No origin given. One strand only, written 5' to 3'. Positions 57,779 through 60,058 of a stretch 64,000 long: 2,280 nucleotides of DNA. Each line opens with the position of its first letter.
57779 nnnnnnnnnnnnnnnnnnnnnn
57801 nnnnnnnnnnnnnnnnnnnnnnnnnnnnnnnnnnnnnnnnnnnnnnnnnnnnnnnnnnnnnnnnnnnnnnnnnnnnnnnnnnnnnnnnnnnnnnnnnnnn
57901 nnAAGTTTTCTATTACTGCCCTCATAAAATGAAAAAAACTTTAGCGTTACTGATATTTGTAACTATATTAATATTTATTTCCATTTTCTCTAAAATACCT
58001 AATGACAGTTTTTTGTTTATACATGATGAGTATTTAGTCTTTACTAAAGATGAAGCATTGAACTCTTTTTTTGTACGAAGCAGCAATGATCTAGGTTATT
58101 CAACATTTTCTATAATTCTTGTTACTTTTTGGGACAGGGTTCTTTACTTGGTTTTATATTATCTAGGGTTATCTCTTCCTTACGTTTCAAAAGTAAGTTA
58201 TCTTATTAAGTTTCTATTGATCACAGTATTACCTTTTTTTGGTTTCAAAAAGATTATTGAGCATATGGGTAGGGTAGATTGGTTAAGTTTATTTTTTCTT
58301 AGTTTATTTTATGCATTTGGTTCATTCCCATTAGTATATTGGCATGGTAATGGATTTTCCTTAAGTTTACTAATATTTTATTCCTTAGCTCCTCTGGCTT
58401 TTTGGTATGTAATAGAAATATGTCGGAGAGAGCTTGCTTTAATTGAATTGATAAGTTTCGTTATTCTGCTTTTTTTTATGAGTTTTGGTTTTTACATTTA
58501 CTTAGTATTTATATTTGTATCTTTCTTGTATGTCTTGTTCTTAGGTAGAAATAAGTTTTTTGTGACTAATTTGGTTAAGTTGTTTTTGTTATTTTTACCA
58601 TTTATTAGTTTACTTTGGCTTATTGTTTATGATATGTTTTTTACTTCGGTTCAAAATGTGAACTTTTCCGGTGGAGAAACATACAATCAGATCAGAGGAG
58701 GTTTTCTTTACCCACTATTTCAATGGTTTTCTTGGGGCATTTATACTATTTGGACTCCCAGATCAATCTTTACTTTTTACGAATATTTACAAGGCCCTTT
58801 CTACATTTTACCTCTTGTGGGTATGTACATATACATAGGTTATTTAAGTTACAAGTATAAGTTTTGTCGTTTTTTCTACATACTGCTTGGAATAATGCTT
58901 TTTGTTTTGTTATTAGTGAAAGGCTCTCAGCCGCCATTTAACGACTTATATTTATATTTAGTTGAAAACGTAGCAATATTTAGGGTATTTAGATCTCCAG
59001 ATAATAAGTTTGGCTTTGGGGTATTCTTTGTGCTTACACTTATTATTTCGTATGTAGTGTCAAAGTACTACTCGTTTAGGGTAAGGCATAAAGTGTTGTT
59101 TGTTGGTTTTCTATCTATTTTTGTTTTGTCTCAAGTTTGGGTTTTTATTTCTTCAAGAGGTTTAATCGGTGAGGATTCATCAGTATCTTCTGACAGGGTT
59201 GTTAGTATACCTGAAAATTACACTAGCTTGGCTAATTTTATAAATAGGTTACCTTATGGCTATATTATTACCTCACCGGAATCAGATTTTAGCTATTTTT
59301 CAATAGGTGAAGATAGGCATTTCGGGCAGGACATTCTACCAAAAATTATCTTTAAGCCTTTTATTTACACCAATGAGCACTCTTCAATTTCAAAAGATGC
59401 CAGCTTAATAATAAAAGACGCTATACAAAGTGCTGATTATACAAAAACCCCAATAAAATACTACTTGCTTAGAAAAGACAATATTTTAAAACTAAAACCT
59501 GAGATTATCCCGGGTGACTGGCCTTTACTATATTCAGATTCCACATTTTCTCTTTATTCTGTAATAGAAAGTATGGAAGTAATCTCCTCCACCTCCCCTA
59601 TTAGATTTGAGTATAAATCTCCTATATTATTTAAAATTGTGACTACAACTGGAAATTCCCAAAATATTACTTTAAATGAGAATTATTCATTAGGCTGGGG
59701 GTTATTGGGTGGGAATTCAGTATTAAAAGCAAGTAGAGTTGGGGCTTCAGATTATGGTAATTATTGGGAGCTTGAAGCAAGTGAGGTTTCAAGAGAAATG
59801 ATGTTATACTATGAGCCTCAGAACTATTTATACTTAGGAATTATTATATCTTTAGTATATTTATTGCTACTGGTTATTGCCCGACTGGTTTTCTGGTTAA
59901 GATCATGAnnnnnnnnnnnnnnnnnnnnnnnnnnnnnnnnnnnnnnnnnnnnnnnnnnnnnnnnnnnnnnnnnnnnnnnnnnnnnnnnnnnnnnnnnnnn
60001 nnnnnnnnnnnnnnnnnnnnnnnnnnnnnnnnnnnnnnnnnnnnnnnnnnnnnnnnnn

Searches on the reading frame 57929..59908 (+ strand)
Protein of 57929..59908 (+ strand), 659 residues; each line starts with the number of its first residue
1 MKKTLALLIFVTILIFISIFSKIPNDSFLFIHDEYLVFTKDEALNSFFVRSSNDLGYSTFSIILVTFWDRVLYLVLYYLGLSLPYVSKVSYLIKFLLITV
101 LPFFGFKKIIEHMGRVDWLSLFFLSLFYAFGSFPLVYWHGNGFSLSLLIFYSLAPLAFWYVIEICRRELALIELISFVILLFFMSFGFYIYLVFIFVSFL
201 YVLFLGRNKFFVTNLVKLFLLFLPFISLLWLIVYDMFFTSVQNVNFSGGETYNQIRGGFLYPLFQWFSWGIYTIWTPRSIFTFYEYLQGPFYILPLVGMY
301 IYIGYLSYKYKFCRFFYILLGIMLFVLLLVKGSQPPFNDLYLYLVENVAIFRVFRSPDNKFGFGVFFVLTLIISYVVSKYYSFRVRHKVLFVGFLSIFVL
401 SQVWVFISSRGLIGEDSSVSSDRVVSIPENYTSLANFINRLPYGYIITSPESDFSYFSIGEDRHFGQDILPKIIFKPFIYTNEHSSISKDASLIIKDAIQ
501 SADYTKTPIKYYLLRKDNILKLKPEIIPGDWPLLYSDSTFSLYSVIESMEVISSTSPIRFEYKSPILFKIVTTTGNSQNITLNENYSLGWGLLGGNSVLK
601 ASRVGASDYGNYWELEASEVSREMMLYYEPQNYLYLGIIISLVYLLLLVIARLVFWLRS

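Call 4: search_protein_families(library=pfam, proteins=[window:57929-59908:+], max_evalue=0.01)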
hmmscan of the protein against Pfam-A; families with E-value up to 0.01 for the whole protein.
window:57929-59908:+ (659 aa): 0 families

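Call 8: search_protein_families(library=ncbifam, proteins=[window:57929-59908:+], max_evalue=0.001)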
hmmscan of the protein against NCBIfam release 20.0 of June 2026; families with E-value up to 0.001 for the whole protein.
window:57929-59908:+ (659 aa): 0 families

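Call 38: search_solved_structures(query=A2, max_evalue=10)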
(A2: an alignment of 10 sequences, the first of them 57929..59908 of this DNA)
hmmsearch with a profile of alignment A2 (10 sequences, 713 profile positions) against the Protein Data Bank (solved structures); distinct sequences matched with E-value up to 10: 1.
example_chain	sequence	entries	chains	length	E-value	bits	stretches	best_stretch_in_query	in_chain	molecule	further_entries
8ro2_TF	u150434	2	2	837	0.78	11.1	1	270-325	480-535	Tuftelin-interacting protein 11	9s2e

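Call 45: search_protein_families(library=pfam, proteins=[window:57929-59908:+], max_evalue=1)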
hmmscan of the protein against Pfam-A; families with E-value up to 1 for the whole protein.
window:57929-59908:+ (659 aa): 0 families

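Call 48: find_homologous_proteins(query=window:57929-59908:+, max_evalue=0.00001)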
Query window:57929-59908:+ (659 aa): 40 proteins with E <= 0.00001 among 8000 candidates.
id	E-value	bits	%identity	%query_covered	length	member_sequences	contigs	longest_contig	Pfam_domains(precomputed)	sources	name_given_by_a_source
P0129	0.0e+0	1424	99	100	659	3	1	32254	-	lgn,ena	-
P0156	1.8e-199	683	50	98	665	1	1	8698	-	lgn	-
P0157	4.7e-116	407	36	96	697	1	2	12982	-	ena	-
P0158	2.8e-112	395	36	96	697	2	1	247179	-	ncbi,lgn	-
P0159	1.5e-109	386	35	97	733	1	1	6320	-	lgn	-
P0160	5.3e-106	374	34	98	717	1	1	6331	-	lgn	-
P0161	1.3e-104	370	35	99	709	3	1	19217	-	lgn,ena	-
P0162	8.4e-104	367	35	96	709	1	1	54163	-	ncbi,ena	-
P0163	8.6e-102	360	33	97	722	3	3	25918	-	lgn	-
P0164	9.4e-102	360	35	99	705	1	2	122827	-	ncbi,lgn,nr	ncbi:hypothetical protein HYV31_04070 [candidate division WWE3 bacterium]|nr:hypothetical protein [c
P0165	1.0e-101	360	33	100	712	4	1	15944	-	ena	-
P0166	1.4e-101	360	34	97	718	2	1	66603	-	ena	-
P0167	4.7e-101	358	37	89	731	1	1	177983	-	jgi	jgi:hypothetical protein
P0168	3.9e-99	352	33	96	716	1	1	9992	-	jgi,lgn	jgi:hypothetical protein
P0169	3.5e-97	345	31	99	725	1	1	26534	-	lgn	-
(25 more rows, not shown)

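Call 63: predict_structure(alignment_id=A3)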
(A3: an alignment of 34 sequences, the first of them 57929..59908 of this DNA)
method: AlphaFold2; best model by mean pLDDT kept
length: 659 residues; sequences in the alignment: 34
mean_pLDDT: 89.6   pTM: 0.91
mean pLDDT of the five models: 89.6, 87.3, 86.2, 85.1, 84.8
residues with pLDDT >= 90: 437; 70-90: 180; 50-70: 39; < 50: 3
segments of 3 or more residues with pLDDT < 50: 418-420
pLDDT, mean of each block of 10 residues (from residue 1): 95 94 91 88 94 91 93 97 96 97 98 94 95 86 92 98 95 97 94 95 89 95 95 80 62 78 85 61 80 92 94 95 93 87 87 86 96 95 93 93 86 64 85 97 94 87 86 94 84 91 91 91 69 95 93 92 95 88 92 84 71 89 93 95 98 94
secondary structure, 60 per line:
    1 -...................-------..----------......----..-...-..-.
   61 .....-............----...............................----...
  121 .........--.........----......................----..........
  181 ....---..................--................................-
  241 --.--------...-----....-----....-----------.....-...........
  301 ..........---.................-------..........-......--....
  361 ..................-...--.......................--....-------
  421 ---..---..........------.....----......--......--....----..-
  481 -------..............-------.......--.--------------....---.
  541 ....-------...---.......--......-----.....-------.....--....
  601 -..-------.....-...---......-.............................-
elements in order: H2-20 H40-45 H60-65 H67-78 H83-113 H118-129 H132-140 H145-166 H171-184 H188-205 H208-239 H260-263 H269-272 H284-288 H290-310 H314-330 H338-347 H349-354 H357-378 H385-407 H410-413 H429-438 E445-449 E454-459 E462-467 H470-473 H489-501 E509-515 E533-536 E540-544 E552-554 E558-564 E567-572 E578-582 E590-594 E597-600 E611-615 E623-628 H630-658

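Call 65: fold_search(model_id=the predicted structure, library=pdb)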
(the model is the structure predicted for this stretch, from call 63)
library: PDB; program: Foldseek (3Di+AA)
matches with E <= 10: 397; with E <= 0.001: 3
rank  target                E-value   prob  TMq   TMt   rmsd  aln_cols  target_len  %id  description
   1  6wby                  2.3e-08  1.00  0.51  0.29  18.6       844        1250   10  Single-Particle Cryo-EM Structure of Arabinofuranosyltransferase AftD from Mycobacteria, Mutant R1389S Class 2 (released 2020-05-13)
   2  6w98_A                3.9e-08  1.00  0.53  0.28  18.1       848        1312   11  Single-Particle Cryo-EM Structure of Arabinofuranosyltransferase AftD from Mycobacteria (released 2020-05-13)
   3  6wbx                  4.7e-06  1.00  0.50  0.28  19.1       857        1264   10  Single-Particle Cryo-EM Structure of Arabinofuranosyltransferase AftD from Mycobacteria, Mutant R1389S Class 1 (released 2020-05-13)
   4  3waj                  9.5e-03  0.99  0.33  0.29  17.8       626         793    9  Crystal structure of the Archaeoglobus fulgidus oligosaccharyltransferase (O29867_ARCFU) complex with Zn and sulfate (released 2013-10-30)
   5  7e9s_A                1.1e-02  0.98  0.33  0.26  16.9       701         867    9  Archaeal oligosaccharyltransferase AglB from Archaeoglobus fulgidus in complex with an inhibitory peptide and a dolich (released 2021-09-08)
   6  5ezm                  1.2e-02  1.00  0.40  0.47  10.3       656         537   11  Crystal Structure of ArnT from Cupriavidus metallidurans in the apo state (released 2016-02-17)
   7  9s6u_A                6.4e-02  0.82  0.33  0.37  11.9       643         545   11  Ternary cryo-EM structure of human ALG9 with Dol25-PP-GlcNAc2Man8, Dol25-P-Man and Fab (released 2026-03-18)
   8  3wak                  1.0e-01  0.82  0.32  0.25  17.1       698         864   10  Crystal structure of the Archaeoglobus fulgidus oligosaccharyltransferase (O29867_ARCFU) in the apo form (released 2013-10-30)
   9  7zlh_A                1.3e-01  0.89  0.35  0.36  13.7       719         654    9  Cryo-EM structure of C-mannosyltransferase CeDPY19, in apo state, bound to CMT2-Fab and anti-Fab nanobody (released 2023-01-11)
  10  9i5k_A                1.3e-01  0.87  0.29  0.37  15.6       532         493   11  Structure of the Chaetomium thermophilum Pmt4 homodimer (C2 symmetry) (released 2025-12-24)
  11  9dlf_C                1.7e-01  0.80  0.29  0.31  11.6       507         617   12  Arabinosyltransferase AftB in complex with Fab_B3 (released 2025-06-25)
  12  6tha                  2.1e-01  0.14  0.12  0.16  23.6       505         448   12  Crystal structure of human sugar transporter GLUT1 (SLC2A1) in the inward conformation (released 2020-11-25)
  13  7zli_A                2.4e-01  0.75  0.34  0.34  13.9       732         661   10  Cryo-EM structure of C-mannosyltransferase CeDPY19, in complex with Dol25-P-Man and bound to CMT2-Fab and anti-Fab nan (released 2023-01-11)
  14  9dlh                  3.2e-01  0.84  0.32  0.34   9.3       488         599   12  donor substrate analog-bound AftB (released 2025-06-25)
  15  6vbg_A                3.2e-01  0.11  0.13  0.17  23.0       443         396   13  Lactose permease complex with thiodigalactoside and nanobody 9043 (released 2020-11-25)
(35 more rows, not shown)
